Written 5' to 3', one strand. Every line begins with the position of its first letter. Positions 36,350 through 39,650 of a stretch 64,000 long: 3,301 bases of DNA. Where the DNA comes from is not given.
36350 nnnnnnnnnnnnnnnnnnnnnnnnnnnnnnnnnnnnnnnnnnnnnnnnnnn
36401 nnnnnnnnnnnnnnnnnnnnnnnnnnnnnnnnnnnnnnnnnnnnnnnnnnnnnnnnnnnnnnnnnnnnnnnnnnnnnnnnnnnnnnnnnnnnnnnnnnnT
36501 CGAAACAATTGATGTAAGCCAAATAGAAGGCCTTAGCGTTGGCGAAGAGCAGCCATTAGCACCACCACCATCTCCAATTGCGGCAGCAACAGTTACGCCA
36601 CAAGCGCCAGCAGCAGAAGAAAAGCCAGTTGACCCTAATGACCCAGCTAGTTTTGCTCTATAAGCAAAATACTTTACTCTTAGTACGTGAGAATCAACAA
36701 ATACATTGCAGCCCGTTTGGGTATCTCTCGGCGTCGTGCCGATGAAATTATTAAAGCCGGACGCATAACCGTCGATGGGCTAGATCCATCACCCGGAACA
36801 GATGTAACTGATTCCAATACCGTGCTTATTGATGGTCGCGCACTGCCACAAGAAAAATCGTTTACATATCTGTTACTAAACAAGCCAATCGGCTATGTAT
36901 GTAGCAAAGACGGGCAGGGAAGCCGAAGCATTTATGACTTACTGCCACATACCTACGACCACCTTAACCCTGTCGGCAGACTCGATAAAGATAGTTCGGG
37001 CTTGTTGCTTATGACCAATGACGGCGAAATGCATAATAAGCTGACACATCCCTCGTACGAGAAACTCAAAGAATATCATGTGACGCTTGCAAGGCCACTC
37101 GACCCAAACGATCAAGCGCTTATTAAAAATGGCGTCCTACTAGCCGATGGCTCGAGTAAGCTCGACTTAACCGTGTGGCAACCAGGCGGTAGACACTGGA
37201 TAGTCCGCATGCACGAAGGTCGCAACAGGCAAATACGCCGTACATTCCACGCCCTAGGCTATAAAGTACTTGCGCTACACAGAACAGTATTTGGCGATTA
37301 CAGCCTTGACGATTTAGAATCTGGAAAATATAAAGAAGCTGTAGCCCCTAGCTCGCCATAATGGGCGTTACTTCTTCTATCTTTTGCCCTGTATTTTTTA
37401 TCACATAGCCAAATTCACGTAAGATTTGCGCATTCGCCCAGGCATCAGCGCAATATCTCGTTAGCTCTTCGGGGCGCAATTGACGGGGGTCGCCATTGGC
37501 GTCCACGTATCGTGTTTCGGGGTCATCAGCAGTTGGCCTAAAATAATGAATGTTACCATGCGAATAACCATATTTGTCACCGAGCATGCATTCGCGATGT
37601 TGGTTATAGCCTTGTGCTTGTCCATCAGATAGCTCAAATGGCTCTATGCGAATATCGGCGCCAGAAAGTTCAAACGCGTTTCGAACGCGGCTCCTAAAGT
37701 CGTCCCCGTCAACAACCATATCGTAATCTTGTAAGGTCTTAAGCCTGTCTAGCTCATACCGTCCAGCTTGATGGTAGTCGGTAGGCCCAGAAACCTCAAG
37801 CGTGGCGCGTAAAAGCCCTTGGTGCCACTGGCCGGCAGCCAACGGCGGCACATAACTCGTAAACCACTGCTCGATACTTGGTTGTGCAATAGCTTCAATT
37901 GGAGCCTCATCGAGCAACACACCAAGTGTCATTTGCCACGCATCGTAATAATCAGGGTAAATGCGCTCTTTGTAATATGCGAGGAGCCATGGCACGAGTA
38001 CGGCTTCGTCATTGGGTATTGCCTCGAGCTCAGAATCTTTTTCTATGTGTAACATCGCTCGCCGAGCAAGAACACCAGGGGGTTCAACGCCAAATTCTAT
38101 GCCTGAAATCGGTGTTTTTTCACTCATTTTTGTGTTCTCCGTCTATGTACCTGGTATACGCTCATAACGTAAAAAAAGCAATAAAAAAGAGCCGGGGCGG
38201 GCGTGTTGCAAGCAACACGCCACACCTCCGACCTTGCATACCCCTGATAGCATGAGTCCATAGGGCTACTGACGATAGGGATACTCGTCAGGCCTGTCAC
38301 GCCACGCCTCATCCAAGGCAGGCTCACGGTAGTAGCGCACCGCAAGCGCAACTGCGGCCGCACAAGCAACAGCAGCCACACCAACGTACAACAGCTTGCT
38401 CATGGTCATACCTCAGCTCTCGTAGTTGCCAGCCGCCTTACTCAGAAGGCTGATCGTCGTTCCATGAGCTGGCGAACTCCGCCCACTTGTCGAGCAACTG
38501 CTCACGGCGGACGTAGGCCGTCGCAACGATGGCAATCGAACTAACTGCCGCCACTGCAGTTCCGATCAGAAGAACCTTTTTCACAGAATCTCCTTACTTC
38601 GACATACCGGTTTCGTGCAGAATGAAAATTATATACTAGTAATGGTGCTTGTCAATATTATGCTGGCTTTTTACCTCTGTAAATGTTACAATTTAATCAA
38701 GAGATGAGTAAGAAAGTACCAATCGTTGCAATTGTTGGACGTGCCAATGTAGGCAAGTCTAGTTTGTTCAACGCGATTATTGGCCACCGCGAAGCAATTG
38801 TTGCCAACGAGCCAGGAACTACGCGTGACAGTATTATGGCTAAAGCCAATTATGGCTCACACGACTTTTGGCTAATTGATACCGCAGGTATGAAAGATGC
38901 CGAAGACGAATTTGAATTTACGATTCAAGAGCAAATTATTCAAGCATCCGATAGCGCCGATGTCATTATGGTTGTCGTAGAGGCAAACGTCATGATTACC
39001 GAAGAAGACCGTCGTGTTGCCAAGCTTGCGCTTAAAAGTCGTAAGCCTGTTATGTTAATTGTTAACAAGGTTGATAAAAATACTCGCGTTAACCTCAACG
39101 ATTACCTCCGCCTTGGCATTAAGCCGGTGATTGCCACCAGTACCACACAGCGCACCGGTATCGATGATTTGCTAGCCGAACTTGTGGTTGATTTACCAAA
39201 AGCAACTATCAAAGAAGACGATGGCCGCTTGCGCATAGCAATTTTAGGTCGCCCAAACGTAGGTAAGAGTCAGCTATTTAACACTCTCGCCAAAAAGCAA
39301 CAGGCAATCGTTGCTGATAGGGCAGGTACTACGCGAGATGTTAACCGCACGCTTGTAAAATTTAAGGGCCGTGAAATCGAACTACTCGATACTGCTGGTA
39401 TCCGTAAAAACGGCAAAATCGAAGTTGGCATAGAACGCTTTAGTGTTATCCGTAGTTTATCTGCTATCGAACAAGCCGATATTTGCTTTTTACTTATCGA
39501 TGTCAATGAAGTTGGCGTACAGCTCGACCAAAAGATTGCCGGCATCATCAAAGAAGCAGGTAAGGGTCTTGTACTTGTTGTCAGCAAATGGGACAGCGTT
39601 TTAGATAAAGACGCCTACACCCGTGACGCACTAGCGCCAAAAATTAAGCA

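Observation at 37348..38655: Minus-strand islet between rsuA/rluB-like and der: two unannotated paralogous single-TM mini-proteins (60-65% GC) followed by a 259-aa orphan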

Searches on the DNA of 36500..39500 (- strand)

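Call 3: search_rna_families(source=window, start=36500, end=39500, threshold=evalue, max_evalue=1, show_alignments=3)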
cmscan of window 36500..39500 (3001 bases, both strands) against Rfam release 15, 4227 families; matches with E-value up to 1: 0.
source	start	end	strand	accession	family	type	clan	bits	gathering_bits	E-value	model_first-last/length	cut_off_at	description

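Call 89: search_rna_families(sources=[L085, L089, L116, L120], threshold=evalue, max_evalue=1)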
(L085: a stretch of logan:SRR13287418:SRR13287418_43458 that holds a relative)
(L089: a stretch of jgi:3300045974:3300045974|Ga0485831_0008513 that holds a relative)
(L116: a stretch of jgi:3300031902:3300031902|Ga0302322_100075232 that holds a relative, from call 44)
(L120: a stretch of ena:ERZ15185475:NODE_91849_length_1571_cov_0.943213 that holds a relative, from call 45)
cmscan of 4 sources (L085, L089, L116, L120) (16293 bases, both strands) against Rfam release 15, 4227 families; matches with E-value up to 1: 0.
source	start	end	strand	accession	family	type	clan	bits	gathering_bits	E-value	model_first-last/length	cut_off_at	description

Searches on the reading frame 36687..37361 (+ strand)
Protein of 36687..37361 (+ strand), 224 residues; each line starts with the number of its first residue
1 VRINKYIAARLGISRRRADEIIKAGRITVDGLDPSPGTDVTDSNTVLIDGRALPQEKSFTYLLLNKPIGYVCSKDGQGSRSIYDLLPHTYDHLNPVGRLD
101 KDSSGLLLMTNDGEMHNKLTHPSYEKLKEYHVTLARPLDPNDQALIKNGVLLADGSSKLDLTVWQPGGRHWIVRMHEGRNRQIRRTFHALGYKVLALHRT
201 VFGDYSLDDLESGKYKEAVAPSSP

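Call 6: search_protein_families(library=pfam, proteins=[window:36687-37361:+], max_evalue=1)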
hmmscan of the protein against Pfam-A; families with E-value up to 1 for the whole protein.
window:36687-37361:+ (224 aa): 2 families
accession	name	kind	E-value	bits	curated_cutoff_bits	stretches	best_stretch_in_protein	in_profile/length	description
PF00849.27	PseudoU_synth_2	-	5.1e-23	82.4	26.8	1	61-189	2-152/152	RNA pseudouridylate synthase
PF01479.30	S4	-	1.7e-06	28.1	22.8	1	1-31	1-32/48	S4 domain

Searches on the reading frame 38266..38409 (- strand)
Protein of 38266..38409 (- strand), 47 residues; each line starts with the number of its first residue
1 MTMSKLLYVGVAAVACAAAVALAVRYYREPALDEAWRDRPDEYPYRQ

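Call 6: search_protein_families(library=pfam, proteins=[window:38266-38409:-], max_evalue=1)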
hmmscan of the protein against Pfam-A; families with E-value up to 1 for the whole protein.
window:38266-38409:- (47 aa): 0 families

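Call 7: search_protein_families(library=ncbifam, proteins=[window:38266-38409:-], max_evalue=1)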
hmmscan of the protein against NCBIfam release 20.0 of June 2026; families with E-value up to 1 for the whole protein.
window:38266-38409:- (47 aa): 2 families
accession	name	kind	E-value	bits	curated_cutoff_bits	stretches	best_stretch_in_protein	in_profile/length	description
NF047986.1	C_WD1278_WD0630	domain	0.021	14.9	27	1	4-28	28-51/64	TomO hydrophobic C-terminal domain-containing protein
NF038356.1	actino_DLW39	hypoth_equivalog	0.11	12.4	24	1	5-25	2-17/38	DLW-39 family protein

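Call 54: search_protein_families(library=padloc, proteins=[window:38269-38403:-], max_evalue=1)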
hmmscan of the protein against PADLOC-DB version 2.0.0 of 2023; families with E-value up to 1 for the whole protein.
seq(45 aa): 0 families

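Call 55: search_protein_families(library=phrogs, proteins=[window:38269-38403:-], max_evalue=1)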
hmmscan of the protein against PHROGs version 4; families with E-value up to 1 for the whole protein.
seq(45 aa): 1 family
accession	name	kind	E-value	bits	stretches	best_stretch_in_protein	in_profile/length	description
phrog_23093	-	unknown function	0.11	13.5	1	9-35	19-45/59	-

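Call 107: search_solved_structures(query=A6, max_evalue=10)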
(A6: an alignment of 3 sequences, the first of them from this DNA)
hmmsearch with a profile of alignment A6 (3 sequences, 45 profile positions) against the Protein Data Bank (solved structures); distinct sequences matched with E-value up to 10: 1.
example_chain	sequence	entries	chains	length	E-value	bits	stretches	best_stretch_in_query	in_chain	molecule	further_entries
2hmc_A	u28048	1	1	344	5.6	10.5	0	6-23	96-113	Dihydrodipicolinate synthase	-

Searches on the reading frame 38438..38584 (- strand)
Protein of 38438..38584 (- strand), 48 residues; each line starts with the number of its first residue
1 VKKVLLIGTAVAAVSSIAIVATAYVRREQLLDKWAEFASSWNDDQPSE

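Call 6: search_protein_families(library=pfam, proteins=[window:38438-38584:-], max_evalue=1)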
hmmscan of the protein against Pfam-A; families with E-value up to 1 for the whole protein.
window:38438-38584:- (48 aa): 0 families

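Call 7: search_protein_families(library=ncbifam, proteins=[window:38438-38584:-], max_evalue=1)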
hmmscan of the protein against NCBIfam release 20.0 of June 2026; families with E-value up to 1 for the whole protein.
window:38438-38584:- (48 aa): 1 family
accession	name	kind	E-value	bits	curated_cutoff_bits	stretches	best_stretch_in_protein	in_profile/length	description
NF033817.2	Mplas_variab_LP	domain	0.063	13.3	22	1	2-21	3-22/29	variable surface lipoprotein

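Call 42: find_homologous_proteins(query=A2, max_evalue=10)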
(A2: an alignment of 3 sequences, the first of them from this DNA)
Query A2 (3 sequences) (48 aa, profile of the alignment): 4 proteins with E <= 10 among 19 candidates.
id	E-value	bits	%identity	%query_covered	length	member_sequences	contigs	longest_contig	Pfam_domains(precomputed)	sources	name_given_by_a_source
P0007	7.6e-23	98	94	100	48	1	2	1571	-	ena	-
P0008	4.5e-20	89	62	44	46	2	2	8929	-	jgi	jgi:hypothetical protein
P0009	2.2e-15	74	31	75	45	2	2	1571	-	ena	-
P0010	8.6e-11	59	70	92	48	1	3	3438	-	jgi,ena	-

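Call 44: find_encoding_contigs(protein=P0010, flank=4000, max_places=4)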
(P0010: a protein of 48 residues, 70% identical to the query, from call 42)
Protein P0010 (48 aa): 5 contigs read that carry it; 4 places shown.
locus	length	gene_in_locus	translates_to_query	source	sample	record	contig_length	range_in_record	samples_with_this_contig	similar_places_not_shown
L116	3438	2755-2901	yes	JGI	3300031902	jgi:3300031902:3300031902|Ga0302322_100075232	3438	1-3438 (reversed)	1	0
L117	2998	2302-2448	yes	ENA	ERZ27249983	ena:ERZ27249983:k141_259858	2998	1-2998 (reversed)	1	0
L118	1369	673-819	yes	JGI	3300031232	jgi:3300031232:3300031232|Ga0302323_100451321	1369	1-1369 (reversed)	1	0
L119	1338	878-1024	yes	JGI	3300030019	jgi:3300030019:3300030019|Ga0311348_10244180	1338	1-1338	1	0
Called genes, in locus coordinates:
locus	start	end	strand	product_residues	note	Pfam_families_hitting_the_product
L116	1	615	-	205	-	?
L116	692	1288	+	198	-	-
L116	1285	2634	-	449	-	PF00005:ABC_tran (faint), PF00009:GTP_EFTU (weak), PF01926:MMR_HSR1, PF02421:FeoB_N, PF04548:AIG1, PF01926:MMR_HSR1, PF02421:FeoB_N, PF14714:KH_dom-like, +4 more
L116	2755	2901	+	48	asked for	-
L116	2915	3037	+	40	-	-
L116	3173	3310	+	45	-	-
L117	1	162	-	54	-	?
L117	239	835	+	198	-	-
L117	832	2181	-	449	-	PF00005:ABC_tran (faint), PF00009:GTP_EFTU (weak), PF01926:MMR_HSR1, PF02421:FeoB_N, PF04548:AIG1 (weak), PF01926:MMR_HSR1, PF02421:FeoB_N, PF14714:KH_dom-like, +4 more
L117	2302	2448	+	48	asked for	-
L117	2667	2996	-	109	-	?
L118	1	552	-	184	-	?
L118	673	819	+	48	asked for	-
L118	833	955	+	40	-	-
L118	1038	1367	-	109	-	?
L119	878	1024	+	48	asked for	-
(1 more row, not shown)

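Call 45: find_encoding_contigs(protein=P0007, flank=4000, max_places=4)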
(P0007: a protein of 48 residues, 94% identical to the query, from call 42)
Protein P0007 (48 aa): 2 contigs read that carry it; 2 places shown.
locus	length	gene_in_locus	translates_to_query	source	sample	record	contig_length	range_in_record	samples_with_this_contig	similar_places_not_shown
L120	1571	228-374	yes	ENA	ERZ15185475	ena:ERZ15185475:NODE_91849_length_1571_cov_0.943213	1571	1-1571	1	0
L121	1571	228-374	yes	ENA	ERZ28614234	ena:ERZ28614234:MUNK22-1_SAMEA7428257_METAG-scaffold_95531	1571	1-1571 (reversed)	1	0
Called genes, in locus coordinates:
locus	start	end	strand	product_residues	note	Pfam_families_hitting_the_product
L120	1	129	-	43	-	?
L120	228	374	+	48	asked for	-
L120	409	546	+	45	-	-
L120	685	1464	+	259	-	-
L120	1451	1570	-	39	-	?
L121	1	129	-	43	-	?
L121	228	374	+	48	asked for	-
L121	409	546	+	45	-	-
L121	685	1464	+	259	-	-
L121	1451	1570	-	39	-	?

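Call 54: search_protein_families(library=padloc, proteins=[window:38441-38584:-], max_evalue=1)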
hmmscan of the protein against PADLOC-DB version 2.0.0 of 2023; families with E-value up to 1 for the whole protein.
seq(48 aa): 0 families

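Call 55: search_protein_families(library=phrogs, proteins=[window:38441-38584:-], max_evalue=1)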
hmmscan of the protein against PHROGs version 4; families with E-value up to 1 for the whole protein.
seq(48 aa): 5 families
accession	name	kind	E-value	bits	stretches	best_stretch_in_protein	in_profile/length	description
phrog_38171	-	unknown function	0.078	13.6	1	2-28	54-80/227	-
phrog_11434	-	moron, auxiliary metabolic gene and host takeover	0.11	13.4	1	1-44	1-44/134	membrane protein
phrog_15336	-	unknown function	0.15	13.6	1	6-37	8-40/97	-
phrog_14234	-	unknown function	0.15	12.8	1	21-46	104-129/223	-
phrog_27375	-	unknown function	0.29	12.5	1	1-44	8-51/132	-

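Call 79: find_encoding_contigs(protein=P0008, flank=3000, max_places=4)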
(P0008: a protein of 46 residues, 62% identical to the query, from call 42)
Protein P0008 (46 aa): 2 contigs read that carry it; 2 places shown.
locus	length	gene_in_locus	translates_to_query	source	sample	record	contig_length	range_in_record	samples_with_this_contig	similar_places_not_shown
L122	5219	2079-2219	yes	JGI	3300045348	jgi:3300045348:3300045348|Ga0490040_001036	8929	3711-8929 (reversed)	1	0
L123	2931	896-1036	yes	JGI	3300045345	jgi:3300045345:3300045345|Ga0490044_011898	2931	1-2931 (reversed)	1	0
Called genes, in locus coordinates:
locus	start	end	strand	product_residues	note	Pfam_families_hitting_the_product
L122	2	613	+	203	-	?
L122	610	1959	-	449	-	PF00005:ABC_tran (faint), PF00009:GTP_EFTU, PF01926:MMR_HSR1, PF02421:FeoB_N, PF04548:AIG1, PF01926:MMR_HSR1, PF02421:FeoB_N, PF14714:KH_dom-like, +4 more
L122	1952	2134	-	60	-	-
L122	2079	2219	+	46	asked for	-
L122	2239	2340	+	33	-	-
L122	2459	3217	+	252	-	-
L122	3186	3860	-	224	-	PF00849:PseudoU_synth_2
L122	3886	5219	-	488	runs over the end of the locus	PF00072:Response_reg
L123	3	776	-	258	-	?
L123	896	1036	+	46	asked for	-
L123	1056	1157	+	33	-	-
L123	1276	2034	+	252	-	-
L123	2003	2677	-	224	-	PF00849:PseudoU_synth_2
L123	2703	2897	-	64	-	-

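Call 82: list_cluster_members(proteins=[window:38441-38584:-, window:38269-38403:-, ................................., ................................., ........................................, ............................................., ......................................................, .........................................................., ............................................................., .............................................])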
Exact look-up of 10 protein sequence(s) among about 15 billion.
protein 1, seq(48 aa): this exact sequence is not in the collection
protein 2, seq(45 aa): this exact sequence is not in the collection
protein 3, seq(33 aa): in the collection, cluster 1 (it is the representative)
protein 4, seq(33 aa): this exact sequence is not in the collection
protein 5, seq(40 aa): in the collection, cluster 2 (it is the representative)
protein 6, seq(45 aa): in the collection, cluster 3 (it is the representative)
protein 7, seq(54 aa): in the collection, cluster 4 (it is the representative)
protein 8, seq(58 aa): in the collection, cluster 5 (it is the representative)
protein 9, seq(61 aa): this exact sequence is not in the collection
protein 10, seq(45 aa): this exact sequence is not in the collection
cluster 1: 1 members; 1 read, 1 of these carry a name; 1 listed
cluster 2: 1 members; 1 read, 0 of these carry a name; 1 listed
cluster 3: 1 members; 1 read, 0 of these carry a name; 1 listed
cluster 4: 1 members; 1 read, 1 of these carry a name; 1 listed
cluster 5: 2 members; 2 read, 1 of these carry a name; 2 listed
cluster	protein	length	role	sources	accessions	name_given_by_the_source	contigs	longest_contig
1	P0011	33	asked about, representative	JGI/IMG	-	hypothetical protein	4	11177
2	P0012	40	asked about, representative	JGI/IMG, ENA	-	-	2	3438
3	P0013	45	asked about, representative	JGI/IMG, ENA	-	-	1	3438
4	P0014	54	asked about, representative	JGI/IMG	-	hypothetical protein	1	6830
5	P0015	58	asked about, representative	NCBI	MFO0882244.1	MAG: hypothetical protein U0491_02230 [Candidatus Saccharimonadales bacterium]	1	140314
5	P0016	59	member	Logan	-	-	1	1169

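Call 106: search_solved_structures(query=A5, max_evalue=10)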
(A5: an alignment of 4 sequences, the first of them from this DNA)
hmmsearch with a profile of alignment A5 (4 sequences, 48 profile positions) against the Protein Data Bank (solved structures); distinct sequences matched with E-value up to 10: 1.
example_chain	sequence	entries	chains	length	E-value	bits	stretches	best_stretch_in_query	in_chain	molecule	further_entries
7mq8_SU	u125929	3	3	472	2.9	11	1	17-31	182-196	Nucleolar complex protein 4 homolog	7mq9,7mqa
